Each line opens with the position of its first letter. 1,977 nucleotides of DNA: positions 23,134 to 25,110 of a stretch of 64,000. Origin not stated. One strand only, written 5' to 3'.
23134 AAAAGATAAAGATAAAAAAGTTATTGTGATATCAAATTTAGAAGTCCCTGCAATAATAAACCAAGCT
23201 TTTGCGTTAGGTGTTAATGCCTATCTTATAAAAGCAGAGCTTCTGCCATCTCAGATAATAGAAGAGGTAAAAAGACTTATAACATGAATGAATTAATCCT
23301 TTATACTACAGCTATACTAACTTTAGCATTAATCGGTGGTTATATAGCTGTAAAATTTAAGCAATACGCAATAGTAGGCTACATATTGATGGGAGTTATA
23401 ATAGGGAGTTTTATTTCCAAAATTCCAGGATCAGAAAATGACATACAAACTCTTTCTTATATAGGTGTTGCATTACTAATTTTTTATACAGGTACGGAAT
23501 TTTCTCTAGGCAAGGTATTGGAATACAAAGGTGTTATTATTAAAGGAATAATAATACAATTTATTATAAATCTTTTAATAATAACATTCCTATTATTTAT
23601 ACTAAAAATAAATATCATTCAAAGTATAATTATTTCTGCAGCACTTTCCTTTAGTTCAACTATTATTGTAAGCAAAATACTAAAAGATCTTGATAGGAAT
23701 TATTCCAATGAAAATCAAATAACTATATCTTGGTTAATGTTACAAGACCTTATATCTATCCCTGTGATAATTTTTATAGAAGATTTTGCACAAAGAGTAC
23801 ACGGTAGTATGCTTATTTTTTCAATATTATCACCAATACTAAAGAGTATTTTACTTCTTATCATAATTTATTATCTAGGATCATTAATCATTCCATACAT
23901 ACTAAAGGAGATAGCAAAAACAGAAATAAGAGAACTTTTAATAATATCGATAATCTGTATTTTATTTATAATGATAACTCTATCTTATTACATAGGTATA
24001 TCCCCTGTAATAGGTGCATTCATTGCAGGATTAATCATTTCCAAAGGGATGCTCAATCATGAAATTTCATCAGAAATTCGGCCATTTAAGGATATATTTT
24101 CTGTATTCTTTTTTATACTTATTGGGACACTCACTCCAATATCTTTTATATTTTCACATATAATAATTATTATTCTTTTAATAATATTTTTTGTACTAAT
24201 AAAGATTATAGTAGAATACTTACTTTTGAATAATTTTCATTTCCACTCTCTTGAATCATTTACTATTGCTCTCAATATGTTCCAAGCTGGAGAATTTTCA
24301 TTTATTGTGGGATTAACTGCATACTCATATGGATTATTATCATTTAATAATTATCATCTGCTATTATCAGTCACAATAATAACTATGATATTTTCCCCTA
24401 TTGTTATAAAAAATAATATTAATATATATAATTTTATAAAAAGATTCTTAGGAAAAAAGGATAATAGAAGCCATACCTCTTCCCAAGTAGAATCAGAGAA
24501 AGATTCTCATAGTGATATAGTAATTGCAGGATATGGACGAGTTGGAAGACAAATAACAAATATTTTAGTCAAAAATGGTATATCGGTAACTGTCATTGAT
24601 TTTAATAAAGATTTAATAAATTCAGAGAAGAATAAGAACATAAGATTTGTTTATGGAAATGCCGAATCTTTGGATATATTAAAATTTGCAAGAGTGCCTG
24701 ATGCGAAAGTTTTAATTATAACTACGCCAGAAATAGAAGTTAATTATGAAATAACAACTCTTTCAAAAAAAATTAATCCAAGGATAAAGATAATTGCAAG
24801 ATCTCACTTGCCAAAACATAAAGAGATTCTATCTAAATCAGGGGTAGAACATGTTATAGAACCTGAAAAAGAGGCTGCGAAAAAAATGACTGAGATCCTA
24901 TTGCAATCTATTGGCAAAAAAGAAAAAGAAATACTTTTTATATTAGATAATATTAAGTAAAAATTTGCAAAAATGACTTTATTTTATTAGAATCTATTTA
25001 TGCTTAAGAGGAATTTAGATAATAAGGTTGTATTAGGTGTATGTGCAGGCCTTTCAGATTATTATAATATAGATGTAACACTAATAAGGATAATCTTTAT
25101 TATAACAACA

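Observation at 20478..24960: Signalling module: two tandem membrane-embedded histidine kinases, a receiver-only regulator and a Kef/RCK antiporter, with no DNA-binding output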

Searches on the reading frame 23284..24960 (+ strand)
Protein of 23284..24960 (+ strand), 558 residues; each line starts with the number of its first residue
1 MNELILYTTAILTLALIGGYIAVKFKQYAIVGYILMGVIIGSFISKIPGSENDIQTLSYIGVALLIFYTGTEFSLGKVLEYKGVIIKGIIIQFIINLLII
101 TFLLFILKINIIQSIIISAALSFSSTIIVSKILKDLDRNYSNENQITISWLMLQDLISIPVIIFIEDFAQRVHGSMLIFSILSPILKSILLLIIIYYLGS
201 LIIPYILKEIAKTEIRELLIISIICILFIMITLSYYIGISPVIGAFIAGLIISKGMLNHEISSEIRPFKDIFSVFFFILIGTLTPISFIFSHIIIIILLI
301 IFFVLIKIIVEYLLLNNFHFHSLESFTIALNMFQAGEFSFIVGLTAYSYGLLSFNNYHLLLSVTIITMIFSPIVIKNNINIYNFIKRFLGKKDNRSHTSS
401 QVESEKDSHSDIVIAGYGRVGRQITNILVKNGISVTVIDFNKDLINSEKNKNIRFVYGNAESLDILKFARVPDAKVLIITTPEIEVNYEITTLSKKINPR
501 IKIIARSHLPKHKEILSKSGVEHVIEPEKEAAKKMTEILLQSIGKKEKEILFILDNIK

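Call 3: search_protein_families(library=pfam, proteins=[window:23284-24960:+], max_evalue=0.01)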
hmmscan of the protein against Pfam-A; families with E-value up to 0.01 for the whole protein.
window:23284-24960:+ (558 aa): 4 families
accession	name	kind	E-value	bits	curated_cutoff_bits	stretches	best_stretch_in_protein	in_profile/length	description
PF00999.27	Na_H_Exchanger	-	1.2e-57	195.9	26.2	1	13-375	2-374/375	Sodium/hydrogen exchanger, transmembrane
PF02254.24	TrkA_N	-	1.3e-27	96.8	23.8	1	412-527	1-116/116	TrkA-N domain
PF02737.24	3HCDH_N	-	0.0034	17.8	22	1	412-451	2-41/180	3-hydroxyacyl-CoA dehydrogenase, NAD binding domain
PF00044.30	Gp_dh_N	-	0.0057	17.4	31.7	0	411-450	2-39/101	Glyceraldehyde 3-phosphate dehydrogenase, NAD binding domain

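Call 4: search_protein_families(library=ncbifam, proteins=[window:23284-24960:+], max_evalue=0.01)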
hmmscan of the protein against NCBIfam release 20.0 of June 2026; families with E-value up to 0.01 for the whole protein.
window:23284-24960:+ (558 aa): 20 families
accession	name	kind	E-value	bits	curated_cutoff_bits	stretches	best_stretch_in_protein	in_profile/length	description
NF007950.1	PRK10669.1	equivalog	5.1e-68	230.2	700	1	8-539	11-547/547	YbaL family putative K(+) efflux transporter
NF002924.0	PRK03562.1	equivalog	1.3e-67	228.7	752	1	9-549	11-542/623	glutathione-regulated potassium-efflux system protein KefC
NF002973.0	PRK03659.1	equivalog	4.4e-62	210.5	804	1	4-522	6-513/602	glutathione-regulated potassium-efflux system protein KefB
TIGR00932.1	2a37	subfamily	2.6e-39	135.4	238.3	1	14-282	3-272/275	monovalent cation:proton antiporter-2 (CPA2) family protein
NF045626.1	FeTrans_MagA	equivalog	1.7e-33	116.2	700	1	8-374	10-373/386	iron transporter MagA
NF007039.0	PRK09496.3-2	equivalog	2.2e-16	59.7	293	1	412-539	3-135/446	Trk system potassium transporter TrkA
NF007041.0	PRK09496.3-4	equivalog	3.5e-15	55.7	386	2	412-543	3-138/450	Trk system potassium transporter TrkA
NF007038.0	PRK09496.2-6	equivalog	1.5e-13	50.3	374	1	411-547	2-143/445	Trk system potassium transporter TrkA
NF007032.0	PRK09496.1-4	equivalog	3.4e-11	42.8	309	1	412-538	3-135/457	Trk system potassium transporter TrkA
NF007031.0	PRK09496.1-2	equivalog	1e-10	41.3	289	1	412-538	3-137/458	Trk system potassium transporter TrkA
NF007040.0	PRK09496.3-3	equivalog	8.6e-09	34.4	455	1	410-545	4-144/462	Trk system potassium transporter TrkA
NF007030.0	PRK09496.1-1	equivalog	4.2e-08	32.2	371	1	412-537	3-135/458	Trk system potassium transporter TrkA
NF007043.0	PRK09496.3-6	equivalog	6.9e-08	31.7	384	1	412-498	3-88/445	Trk system potassium transporter TrkA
NF007034.0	PRK09496.2-1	subfamily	3e-07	29.7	344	1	390-538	206-357/445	Trk system potassium transporter TrkA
NF007037.0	PRK09496.2-4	equivalog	5.1e-05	22.3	445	1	412-498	3-90/454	Trk system potassium transporter TrkA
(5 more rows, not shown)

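Call 27: find_related_loci(query=A1, collection=genome_contigs, flank=7000)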
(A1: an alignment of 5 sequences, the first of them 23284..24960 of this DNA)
Query A1 (558 aa) in genome_contigs; peptide patterns used: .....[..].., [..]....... (x = any residue, [..] = any of these).
29 stretches matched a pattern; 5 encode a relative of the query (tblastn E <= 1e-3); 5 distinct loci.
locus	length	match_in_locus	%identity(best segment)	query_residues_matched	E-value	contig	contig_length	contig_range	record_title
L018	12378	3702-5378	71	1-556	0e+0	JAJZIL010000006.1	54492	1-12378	MAG: bacterium isolate LSA3.bin44 NODE_724_length_54492_cov_1.907257, whole genome shotgun sequence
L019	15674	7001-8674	63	1-557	0e+0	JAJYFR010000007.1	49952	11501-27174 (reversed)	MAG: bacterium isolate DBS1-2.bin54 NODE_486_length_49952_cov_2.730637, whole genome shotgun sequence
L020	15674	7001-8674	66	1-556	0e+0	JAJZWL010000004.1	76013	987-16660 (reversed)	MAG: bacterium isolate TL1-1.bin64 NODE_151_length_76013_cov_3.361516, whole genome shotgun sequence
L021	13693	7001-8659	55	1-550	5e-175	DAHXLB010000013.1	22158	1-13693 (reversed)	MAG TPA_asm: bacterium isolate clean1586 k141_900257, whole genome shotgun sequence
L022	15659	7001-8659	54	1-550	3e-164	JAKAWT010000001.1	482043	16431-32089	MAG: bacterium isolate YP4.bin81 NODE_7_length_482043_cov_12.846384, whole genome shotgun sequence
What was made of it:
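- Tried and rejected: The genome_contigs scan with the Kef alignment returned only five loci, all in-clade (call 27).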

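Call 29: find_homologous_proteins(query=window:23284-24960:+, max_evalue=1e-20)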
Query window:23284-24960:+ (558 aa): 1277 proteins with E <= 1e-20 among 8000 candidates; the best 120 are listed.
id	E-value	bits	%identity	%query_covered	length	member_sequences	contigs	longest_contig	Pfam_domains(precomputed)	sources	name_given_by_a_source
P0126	0.0e+0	1138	100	100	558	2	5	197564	PF00999.27,PF02254.25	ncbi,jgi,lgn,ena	jgi:CPA2 family monovalent cation:H+ antiporter-2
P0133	5.7e-240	816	70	100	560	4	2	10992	PF00999.27,PF02254.25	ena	-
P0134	2.2e-221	754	66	100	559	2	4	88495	PF00999.27,PF02254.25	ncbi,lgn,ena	-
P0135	1.8e-205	702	63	100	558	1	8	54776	PF00999.27,PF02254.25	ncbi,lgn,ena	-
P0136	7.5e-179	614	54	99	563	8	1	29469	PF00999.27,PF02254.25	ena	-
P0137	3.8e-171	589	55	99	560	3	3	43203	PF00999.27,PF02254.25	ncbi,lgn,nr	ncbi:cation:proton antiporter [Patescibacteria group bacterium]|nr:cation:proton antiporter [Patesci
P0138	1.3e-169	584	54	99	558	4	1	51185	PF00999.27,PF02254.25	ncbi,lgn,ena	-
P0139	3.8e-165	569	53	99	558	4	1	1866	PF00999.27,PF02254.25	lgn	-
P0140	5.3e-165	568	53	99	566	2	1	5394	PF00999.27,PF02254.25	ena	-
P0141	5.8e-165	568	52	100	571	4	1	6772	PF00999.27,PF02254.25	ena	-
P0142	3.3e-97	345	35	97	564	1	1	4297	PF00999.27,PF02254.25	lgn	-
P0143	1.4e-86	310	36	95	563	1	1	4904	PF00999.27,PF02254.25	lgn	-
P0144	1.4e-84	303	32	98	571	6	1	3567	PF00999.27,PF02254.25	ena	-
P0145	4.5e-84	301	34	97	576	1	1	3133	PF00999.27,PF02254.25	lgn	-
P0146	3.5e-82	295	31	98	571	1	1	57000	PF00999.27,PF02254.25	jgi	jgi:CPA2 family monovalent cation:H+ antiporter-2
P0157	3.8e-72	262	31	95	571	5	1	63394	PF00999.27,PF02254.25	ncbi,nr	ncbi:cation:proton antiporter [Patescibacteria group bacterium]|nr:cation:proton antiporter [Patesci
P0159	7.8e-72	261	32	96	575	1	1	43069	PF00999.27,PF02254.25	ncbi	ncbi:cation:proton antiporter [Patescibacteria group bacterium]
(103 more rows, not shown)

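Call 30: find_encoding_contigs(protein=P0137, flank=7000, max_places=1)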
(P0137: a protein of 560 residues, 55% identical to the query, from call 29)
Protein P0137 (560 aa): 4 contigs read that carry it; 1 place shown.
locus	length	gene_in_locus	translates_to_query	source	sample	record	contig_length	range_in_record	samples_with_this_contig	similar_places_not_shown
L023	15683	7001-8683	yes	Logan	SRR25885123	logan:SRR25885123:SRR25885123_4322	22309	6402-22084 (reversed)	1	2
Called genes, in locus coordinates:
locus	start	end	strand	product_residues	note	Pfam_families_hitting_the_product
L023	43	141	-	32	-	-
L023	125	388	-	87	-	PF15738:YafQ_toxin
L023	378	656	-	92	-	-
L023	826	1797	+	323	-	PF01073:3Beta_HSD (weak), PF01370:Epimerase, PF02719:Polysacc_synt_2 (faint), PF04321:RmlD_sub_bind (weak), PF16363:GDP_Man_Dehyd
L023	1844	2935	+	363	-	PF13439:Glyco_transf_4 (weak), PF00534:Glycos_transf_1, PF13692:Glyco_trans_1_4, PF20706:GT4-conflict (weak)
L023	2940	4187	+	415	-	PF00512:HisKA, PF02518:HATPase_c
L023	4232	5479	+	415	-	PF00512:HisKA, PF02518:HATPase_c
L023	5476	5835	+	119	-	PF00072:Response_reg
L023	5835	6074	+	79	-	-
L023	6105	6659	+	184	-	PF02659:Mntp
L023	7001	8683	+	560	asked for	PF00999:Na_H_Exchanger, PF02254:TrkA_N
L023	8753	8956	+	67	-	-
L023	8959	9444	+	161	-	PF04024:PspC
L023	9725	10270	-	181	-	PF02482:Ribosomal_S30AE (weak), PF16321:Ribosom_S30AE_C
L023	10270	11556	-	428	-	PF02403:Seryl_tRNA_N, PF00587:tRNA-synt_2b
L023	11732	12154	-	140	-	PF01850:PIN (weak), PF13470:PIN_3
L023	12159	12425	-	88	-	PF12728:HTH_17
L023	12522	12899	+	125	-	PF03625:DUF302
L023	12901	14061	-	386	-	PF12698:ABC2_membrane_3, PF01061:ABC2_membrane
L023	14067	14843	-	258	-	PF02463:SMC_N (faint), PF13175:AAA_15 (faint), PF00005:ABC_tran, PF13304:AAA_21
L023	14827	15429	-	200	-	-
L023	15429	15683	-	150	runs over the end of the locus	PF00588:SpoU_methylase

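Call 31: find_encoding_contigs(protein=P0146, flank=7000, max_places=1)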
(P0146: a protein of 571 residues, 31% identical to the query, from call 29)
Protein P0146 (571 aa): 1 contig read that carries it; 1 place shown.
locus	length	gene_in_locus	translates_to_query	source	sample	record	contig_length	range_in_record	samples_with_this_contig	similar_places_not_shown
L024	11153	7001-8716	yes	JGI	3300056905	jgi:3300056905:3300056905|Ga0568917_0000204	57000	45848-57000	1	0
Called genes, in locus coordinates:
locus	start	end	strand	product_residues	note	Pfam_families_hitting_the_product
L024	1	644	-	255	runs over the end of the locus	-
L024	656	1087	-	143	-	PF09136:Glucodextran_B (faint)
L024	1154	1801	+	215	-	PF13483:Lactamase_B_3, PF12706:Lactamase_B_2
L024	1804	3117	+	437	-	PF00772:DnaB, PF13481:AAA_25, PF03796:DnaB_C, PF06745:ATPase (weak)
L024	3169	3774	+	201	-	-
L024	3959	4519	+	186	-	PF08207:EFP_N, PF01132:EFP, PF09285:Elong-fact-P_C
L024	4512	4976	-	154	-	-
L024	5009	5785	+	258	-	PF01790:LGT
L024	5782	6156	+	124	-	PF01258:zf-dskA_traR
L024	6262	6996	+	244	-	PF00849:PseudoU_synth_2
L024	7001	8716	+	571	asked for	PF00999:Na_H_Exchanger, PF02254:TrkA_N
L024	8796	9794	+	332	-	PF13399:LytR_C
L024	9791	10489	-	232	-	-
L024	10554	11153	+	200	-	?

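Call 32: find_encoding_contigs(protein=P0157, flank=7000, max_places=1)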
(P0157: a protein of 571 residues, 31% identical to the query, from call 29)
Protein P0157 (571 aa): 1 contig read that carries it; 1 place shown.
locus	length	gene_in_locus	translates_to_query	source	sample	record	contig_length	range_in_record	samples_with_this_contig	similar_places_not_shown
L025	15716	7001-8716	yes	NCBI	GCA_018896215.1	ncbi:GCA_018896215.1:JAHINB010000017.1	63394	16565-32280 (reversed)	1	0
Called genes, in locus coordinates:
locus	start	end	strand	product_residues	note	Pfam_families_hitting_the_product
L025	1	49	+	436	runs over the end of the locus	PF00772:DnaB, PF13481:AAA_25, PF03796:DnaB_C, PF06745:ATPase (weak)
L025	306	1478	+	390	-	PF13173:AAA_14, PF13635:DUF4143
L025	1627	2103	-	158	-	-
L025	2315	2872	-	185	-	PF08207:EFP_N, PF01132:EFP, PF09285:Elong-fact-P_C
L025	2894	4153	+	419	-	PF00675:Peptidase_M16, PF05193:Peptidase_M16_C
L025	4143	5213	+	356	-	PF01368:DHH, PF02272:DHHA1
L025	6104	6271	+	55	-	PF01258:zf-dskA_traR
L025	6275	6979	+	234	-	PF00849:PseudoU_synth_2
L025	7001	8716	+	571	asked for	PF00999:Na_H_Exchanger, PF02254:TrkA_N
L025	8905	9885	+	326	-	PF13399:LytR_C (weak)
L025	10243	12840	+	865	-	PF26449:DUF8128, PF01935:DUF87 (weak), PF10412:TrwB_AAD_bind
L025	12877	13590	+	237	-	-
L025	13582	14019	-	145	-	PF13431:TPR_17 (faint), PF00515:TPR_1 (weak), PF07719:TPR_2 (weak), PF13181:TPR_8 (weak)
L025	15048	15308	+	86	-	-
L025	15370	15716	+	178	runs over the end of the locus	PF20772:TACO1_YebC_N, PF01709:Transcrip_reg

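Call 33: find_encoding_contigs(protein=P0159, flank=7000, max_places=1)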
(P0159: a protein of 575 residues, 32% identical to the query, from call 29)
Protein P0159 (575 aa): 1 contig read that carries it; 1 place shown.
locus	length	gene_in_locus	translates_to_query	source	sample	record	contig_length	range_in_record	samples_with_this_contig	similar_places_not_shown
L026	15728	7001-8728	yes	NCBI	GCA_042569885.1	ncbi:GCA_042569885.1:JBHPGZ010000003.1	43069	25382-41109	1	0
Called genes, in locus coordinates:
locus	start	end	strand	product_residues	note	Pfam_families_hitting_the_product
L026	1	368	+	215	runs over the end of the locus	PF13483:Lactamase_B_3, PF12706:Lactamase_B_2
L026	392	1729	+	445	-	PF00772:DnaB, PF03796:DnaB_C, PF13481:AAA_25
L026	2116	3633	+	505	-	PF02789:Peptidase_M17_N, PF00883:Peptidase_M17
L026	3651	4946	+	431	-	PF05977:MFS_3, PF07690:MFS_1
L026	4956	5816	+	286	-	PF01790:LGT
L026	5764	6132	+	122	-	PF01258:zf-dskA_traR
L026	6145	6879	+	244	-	PF00849:PseudoU_synth_2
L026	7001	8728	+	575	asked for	PF00999:Na_H_Exchanger, PF02254:TrkA_N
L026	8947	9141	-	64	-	-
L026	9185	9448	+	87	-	-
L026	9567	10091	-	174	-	-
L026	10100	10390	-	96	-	-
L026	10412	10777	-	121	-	-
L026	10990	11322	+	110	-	-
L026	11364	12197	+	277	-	PF00486:Trans_reg_C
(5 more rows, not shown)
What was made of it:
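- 23284..24960 (+): Kef/YbaL-like CPA2 K+/H+ antiporter with a C-terminal RCK_N (TrkA_N) domain and no RCK_C. Co-transcribed neighbour of REC in this clade only. Contexts of relatives (calls 29-33).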
